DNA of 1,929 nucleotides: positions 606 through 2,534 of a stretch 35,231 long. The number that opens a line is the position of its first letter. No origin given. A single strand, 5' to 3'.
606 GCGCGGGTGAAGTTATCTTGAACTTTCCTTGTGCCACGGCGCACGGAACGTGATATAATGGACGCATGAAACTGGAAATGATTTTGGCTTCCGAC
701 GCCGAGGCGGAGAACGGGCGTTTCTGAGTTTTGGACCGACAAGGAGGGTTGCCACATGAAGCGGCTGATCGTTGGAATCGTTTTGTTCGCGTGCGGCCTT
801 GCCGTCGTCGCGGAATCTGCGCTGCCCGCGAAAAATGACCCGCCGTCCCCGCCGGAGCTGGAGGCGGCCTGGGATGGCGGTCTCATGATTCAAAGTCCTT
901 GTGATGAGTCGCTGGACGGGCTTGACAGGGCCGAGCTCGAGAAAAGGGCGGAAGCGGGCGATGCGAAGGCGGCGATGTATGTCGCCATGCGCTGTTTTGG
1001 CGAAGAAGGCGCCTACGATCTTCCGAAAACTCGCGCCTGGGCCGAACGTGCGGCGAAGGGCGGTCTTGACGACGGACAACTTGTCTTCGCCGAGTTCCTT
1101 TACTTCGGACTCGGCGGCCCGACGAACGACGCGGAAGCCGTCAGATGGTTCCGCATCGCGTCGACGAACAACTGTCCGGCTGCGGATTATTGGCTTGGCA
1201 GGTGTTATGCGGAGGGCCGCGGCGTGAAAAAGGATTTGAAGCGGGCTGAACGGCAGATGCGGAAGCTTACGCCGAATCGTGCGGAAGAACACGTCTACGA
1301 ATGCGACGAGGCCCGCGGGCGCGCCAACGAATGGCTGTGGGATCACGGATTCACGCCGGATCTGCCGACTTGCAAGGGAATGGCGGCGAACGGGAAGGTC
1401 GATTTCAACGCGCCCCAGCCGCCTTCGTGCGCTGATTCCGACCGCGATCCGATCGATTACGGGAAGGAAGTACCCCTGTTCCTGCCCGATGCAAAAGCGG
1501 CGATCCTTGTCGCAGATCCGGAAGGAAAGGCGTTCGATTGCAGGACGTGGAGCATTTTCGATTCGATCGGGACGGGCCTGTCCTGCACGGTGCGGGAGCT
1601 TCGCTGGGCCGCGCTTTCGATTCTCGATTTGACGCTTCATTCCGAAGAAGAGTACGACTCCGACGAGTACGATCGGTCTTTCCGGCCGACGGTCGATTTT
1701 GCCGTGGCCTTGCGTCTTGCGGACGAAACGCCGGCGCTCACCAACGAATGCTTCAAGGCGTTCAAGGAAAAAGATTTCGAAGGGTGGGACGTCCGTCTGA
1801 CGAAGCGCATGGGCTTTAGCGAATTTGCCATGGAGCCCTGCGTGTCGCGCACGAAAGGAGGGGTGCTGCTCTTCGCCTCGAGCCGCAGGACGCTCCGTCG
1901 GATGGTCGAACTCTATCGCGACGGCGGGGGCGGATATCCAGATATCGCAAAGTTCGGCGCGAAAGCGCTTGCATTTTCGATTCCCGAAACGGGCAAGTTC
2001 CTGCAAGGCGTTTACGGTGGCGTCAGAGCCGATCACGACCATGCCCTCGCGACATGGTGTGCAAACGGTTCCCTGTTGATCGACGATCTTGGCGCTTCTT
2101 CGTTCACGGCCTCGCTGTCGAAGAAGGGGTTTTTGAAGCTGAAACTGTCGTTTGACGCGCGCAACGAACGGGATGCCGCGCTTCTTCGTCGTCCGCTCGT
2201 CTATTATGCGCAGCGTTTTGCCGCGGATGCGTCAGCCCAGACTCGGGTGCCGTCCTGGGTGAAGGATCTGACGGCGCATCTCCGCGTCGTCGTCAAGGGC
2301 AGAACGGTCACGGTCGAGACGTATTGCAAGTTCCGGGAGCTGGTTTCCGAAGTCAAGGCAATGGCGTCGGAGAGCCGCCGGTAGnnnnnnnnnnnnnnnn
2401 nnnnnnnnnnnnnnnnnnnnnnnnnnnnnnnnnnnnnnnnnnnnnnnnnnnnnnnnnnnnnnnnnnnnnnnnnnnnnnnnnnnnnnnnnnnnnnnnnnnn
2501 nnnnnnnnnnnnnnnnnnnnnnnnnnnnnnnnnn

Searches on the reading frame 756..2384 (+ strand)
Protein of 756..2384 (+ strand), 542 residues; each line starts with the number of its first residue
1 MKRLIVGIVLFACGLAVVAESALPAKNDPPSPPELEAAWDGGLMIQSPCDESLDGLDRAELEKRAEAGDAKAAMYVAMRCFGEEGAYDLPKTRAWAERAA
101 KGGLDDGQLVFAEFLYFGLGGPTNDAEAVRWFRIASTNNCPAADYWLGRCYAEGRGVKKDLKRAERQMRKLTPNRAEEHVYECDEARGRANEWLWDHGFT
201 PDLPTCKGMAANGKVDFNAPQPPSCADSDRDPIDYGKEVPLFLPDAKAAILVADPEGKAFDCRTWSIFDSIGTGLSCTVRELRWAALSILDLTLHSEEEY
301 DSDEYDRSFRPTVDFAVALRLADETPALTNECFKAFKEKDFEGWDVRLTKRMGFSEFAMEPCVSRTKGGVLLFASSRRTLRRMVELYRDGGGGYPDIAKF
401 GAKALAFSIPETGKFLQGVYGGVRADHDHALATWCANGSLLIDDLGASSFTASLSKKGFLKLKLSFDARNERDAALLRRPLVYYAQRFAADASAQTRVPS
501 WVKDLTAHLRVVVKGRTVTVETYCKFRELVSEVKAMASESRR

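Call 37: search_protein_families(library=pfam, proteins=[window:756-2384:+], max_evalue=0.001)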
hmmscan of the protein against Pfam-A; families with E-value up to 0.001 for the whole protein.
window:756-2384:+ (542 aa): 1 family
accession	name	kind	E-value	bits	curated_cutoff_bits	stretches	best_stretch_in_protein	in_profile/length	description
PF08238.18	Sel1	-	6.8e-09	36.4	30.7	0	141-164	1-24/36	Sel1 repeat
